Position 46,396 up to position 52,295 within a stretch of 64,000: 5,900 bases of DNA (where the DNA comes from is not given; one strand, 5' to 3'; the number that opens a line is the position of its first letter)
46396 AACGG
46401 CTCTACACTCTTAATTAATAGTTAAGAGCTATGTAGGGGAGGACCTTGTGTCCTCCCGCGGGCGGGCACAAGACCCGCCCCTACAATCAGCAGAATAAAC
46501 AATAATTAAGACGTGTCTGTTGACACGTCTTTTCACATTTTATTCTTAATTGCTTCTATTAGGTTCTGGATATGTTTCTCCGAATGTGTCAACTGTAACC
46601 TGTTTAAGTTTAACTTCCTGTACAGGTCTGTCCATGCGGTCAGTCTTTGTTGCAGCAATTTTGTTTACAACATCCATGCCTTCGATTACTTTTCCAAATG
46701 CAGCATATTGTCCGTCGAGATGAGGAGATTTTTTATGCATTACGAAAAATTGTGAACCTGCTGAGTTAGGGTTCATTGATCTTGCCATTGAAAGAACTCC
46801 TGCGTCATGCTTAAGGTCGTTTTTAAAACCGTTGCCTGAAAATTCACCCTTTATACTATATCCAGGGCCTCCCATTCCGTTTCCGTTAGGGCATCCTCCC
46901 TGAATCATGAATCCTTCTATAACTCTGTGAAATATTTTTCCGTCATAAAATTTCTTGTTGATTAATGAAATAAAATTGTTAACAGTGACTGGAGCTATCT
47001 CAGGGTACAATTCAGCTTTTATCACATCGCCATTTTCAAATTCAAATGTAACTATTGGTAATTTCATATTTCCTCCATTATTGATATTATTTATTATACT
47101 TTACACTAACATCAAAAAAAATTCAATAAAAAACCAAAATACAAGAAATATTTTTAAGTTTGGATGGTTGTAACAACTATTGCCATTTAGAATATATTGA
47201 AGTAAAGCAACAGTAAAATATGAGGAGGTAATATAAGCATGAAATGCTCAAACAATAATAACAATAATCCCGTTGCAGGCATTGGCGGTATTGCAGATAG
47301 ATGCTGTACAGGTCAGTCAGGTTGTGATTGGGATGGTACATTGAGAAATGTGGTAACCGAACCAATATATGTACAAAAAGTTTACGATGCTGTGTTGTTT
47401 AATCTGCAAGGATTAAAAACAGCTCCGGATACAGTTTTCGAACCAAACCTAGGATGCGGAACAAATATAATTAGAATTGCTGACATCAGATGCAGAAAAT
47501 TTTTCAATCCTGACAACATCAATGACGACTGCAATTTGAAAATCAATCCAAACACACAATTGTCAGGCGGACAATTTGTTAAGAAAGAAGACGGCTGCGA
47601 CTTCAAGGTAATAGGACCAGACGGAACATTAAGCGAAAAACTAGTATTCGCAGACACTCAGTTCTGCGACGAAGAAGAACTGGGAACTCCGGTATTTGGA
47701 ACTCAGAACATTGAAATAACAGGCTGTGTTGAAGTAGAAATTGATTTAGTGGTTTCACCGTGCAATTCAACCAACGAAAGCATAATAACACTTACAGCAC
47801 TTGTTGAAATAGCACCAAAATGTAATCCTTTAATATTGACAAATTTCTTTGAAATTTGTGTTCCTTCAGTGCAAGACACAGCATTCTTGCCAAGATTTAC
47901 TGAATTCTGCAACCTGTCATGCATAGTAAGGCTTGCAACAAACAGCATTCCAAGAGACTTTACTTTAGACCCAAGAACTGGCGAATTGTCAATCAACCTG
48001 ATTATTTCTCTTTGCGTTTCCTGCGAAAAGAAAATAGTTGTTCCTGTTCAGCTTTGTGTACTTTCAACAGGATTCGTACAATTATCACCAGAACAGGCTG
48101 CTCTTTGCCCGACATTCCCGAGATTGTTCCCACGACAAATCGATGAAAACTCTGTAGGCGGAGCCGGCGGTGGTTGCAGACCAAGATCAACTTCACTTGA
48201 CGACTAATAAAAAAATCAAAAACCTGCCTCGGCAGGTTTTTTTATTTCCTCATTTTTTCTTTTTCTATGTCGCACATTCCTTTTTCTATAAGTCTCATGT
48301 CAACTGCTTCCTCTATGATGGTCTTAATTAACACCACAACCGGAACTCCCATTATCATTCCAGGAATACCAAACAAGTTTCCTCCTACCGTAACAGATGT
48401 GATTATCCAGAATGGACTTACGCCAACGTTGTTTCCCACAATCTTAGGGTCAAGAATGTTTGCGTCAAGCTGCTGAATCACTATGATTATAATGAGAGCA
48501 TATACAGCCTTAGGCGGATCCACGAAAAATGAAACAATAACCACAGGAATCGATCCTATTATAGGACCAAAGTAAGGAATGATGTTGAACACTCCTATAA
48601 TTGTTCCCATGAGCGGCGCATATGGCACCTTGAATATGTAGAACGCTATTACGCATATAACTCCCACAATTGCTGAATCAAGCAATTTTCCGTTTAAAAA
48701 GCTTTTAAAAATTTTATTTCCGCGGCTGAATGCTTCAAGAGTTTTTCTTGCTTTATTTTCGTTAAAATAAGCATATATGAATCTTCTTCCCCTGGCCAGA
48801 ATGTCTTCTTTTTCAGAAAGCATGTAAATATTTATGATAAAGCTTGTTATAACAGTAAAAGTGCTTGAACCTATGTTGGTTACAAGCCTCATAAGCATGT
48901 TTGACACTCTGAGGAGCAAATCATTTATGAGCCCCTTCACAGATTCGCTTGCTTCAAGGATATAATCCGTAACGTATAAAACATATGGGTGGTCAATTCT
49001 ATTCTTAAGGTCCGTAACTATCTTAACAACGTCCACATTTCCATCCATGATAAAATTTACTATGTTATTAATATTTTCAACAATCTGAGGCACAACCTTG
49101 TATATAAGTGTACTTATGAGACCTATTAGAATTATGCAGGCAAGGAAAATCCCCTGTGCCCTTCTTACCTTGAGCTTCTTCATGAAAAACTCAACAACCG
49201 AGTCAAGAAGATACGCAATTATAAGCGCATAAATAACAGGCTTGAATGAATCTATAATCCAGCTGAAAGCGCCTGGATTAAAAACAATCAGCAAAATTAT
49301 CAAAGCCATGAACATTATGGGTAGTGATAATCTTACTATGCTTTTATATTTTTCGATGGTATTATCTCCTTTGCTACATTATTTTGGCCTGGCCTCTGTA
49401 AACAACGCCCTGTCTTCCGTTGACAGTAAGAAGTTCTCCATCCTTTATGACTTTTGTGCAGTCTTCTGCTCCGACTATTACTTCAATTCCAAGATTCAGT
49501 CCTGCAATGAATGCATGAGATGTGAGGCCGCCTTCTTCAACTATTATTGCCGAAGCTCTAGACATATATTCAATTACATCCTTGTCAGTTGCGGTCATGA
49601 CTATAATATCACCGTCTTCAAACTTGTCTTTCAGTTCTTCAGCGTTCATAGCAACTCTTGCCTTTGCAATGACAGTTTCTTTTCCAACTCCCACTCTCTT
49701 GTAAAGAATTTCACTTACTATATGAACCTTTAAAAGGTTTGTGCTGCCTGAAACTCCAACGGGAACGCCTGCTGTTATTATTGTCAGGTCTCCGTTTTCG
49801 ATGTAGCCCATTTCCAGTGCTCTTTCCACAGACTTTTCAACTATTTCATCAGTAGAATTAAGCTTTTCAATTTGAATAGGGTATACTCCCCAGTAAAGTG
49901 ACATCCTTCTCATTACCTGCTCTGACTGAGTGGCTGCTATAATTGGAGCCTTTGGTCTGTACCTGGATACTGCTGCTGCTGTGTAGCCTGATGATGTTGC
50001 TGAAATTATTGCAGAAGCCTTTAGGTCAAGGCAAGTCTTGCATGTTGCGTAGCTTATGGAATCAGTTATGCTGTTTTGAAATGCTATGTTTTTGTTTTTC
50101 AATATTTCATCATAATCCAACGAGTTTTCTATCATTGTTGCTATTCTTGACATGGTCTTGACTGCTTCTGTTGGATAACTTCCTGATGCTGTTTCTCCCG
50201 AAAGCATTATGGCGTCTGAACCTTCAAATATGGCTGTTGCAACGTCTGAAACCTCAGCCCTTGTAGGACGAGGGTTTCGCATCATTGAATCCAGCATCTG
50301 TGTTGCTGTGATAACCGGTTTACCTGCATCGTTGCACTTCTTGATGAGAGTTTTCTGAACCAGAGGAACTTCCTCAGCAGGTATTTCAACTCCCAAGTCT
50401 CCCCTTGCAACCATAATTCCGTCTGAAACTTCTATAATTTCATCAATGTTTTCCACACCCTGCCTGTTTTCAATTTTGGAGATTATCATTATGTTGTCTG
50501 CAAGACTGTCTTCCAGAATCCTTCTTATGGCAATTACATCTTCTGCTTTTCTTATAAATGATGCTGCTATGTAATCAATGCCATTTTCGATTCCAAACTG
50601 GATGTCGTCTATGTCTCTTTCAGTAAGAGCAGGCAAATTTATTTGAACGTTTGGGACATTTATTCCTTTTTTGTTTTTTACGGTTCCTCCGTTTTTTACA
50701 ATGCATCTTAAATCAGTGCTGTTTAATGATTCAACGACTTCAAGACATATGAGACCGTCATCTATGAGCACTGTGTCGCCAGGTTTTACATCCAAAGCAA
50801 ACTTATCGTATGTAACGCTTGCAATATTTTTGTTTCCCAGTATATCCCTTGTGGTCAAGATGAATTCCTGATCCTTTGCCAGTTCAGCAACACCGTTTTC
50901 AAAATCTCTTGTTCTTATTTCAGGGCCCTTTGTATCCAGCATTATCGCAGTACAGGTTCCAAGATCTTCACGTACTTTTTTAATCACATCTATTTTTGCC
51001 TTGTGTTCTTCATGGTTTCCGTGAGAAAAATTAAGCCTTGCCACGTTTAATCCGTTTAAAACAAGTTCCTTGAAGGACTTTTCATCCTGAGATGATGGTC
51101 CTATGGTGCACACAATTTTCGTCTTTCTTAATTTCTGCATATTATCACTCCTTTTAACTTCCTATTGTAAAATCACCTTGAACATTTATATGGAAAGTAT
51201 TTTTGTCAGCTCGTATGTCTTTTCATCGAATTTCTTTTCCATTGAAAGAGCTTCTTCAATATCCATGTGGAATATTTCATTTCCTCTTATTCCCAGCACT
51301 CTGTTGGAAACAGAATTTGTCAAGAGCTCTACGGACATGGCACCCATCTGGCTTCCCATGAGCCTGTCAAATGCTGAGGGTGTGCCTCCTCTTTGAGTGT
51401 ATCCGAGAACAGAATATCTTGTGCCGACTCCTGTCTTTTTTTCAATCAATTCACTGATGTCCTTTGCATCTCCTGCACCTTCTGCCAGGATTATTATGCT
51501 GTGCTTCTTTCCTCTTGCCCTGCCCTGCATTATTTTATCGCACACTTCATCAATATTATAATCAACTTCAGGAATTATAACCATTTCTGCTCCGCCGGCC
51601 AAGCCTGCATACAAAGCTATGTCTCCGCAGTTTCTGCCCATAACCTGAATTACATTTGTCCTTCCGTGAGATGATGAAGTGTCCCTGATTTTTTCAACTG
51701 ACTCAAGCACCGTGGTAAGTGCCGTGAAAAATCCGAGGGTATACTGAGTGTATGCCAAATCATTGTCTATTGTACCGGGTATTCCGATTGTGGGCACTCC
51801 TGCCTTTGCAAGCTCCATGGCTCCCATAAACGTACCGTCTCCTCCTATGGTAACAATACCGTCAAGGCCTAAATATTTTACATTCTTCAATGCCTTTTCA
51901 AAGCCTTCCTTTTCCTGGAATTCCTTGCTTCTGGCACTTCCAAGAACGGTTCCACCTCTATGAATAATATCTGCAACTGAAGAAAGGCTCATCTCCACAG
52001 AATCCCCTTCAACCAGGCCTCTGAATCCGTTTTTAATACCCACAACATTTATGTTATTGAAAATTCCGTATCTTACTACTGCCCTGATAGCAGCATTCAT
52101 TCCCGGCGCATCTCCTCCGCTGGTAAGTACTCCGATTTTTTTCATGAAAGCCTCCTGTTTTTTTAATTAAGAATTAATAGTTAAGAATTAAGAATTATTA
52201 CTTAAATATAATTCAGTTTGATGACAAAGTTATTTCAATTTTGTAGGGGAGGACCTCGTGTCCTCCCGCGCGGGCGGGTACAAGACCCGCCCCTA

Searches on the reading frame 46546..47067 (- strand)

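Call 18: search_protein_families(library=pfam, proteins=[window:46546-47067:-], max_evalue=0.00001)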
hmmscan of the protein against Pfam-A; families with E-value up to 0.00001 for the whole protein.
window:46546-47067:- (173 aa): 1 family
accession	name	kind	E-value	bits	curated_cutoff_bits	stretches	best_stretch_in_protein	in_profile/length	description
PF00160.26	Pro_isomerase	-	9.3e-50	169.4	21.7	1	6-159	2-159/159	Cyclophilin type peptidyl-prolyl cis-trans isomerase/CLD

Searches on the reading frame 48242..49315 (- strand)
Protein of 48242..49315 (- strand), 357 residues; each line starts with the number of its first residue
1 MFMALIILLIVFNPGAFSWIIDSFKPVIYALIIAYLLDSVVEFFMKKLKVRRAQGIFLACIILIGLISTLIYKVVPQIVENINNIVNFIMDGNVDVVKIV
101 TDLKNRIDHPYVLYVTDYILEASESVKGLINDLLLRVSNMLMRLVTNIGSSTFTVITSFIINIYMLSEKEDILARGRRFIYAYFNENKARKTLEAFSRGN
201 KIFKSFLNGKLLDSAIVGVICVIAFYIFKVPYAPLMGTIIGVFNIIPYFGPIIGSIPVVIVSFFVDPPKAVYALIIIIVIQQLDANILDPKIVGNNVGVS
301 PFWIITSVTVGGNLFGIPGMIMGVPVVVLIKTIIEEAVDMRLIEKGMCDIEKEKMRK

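Call 17: search_protein_families(library=pfam, proteins=[window:48242-49315:-], max_evalue=0.00001)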
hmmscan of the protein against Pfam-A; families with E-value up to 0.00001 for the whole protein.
window:48242-49315:- (357 aa): 1 family
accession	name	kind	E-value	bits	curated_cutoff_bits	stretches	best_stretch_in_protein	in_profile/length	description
PF01594.21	AI-2E_transport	-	1.5e-63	215.4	34.3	1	5-336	2-325/327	AI-2E family transporter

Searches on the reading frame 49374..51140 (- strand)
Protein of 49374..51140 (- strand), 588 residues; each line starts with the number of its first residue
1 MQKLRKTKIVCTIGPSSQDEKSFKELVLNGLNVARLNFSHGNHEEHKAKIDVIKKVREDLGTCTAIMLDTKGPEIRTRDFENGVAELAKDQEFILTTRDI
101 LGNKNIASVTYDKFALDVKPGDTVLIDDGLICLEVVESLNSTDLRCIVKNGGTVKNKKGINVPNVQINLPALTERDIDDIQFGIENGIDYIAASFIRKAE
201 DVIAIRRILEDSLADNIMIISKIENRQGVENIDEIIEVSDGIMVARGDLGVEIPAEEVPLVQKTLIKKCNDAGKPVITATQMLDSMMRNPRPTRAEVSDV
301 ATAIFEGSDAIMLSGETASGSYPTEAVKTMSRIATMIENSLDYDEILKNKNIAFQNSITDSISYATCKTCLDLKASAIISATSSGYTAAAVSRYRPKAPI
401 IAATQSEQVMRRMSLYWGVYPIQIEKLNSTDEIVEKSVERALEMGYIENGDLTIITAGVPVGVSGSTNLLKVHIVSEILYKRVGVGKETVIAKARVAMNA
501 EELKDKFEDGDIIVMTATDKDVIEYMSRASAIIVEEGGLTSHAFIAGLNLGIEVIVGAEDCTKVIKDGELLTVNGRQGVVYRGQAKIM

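Call 17: search_protein_families(library=pfam, proteins=[window:49374-51140:-], max_evalue=0.00001)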
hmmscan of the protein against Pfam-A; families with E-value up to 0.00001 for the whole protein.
window:49374-51140:- (588 aa): 3 families
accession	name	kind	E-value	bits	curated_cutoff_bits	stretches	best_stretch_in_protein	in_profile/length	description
PF00224.27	PK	-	6.4e-136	453.2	30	1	5-327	2-328/328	Pyruvate kinase, barrel domain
PF02887.21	PK_C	-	1.4e-42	144.9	28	1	360-473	1-114/114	Pyruvate kinase, alpha/beta domain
PF00391.29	PEP-utilizers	-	5.4e-19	68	23.1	1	507-578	1-72/72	PEP-utilising enzyme, mobile domain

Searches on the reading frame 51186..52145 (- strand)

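Call 17: search_protein_families(library=pfam, proteins=[window:51186-52145:-], max_evalue=0.00001)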
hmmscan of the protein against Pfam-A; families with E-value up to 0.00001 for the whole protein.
window:51186-52145:- (319 aa): 1 family
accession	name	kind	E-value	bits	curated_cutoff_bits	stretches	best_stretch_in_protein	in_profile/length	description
PF00365.25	PFK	-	7.1e-109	363.9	30.9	1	3-275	1-277/277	Phosphofructokinase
